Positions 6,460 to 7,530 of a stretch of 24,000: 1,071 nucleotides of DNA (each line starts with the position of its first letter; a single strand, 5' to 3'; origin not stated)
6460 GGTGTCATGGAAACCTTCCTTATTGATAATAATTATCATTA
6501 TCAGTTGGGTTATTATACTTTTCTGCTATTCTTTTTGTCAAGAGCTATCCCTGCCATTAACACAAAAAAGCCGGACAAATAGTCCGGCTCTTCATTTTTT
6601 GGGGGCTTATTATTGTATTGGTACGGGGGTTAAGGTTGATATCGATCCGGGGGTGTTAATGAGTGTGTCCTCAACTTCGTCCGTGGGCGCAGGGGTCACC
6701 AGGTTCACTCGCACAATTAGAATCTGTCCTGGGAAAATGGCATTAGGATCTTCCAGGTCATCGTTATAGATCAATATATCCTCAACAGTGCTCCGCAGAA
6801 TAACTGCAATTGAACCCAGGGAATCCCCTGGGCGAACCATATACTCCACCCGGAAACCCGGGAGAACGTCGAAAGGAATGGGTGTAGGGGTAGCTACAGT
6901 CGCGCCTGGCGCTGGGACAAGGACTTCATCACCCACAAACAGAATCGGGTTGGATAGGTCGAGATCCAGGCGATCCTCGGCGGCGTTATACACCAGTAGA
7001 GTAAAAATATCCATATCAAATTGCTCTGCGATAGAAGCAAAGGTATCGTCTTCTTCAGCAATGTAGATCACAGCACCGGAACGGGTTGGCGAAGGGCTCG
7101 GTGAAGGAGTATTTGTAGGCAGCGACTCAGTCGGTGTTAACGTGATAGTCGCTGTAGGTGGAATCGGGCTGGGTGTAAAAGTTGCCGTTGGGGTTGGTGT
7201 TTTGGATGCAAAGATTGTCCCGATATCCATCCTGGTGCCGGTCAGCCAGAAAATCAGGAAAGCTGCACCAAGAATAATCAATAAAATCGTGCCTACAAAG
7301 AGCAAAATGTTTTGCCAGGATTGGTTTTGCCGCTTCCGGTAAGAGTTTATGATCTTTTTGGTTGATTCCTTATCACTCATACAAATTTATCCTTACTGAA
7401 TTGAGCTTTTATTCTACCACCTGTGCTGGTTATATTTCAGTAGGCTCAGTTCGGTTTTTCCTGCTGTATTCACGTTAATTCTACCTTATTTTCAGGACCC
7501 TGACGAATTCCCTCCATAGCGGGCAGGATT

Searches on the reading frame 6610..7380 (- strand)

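Call 44: search_protein_families(library=pfam, proteins=[window:6610-7380:-], max_evalue=0.00001)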
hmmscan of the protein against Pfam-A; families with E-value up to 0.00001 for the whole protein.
window:6610-7380:- (256 aa): 1 family
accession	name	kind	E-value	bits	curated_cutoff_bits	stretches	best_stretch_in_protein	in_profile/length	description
PF01476.26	LysM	-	3.4e-15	56.2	20.9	1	180-223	1-42/43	LysM domain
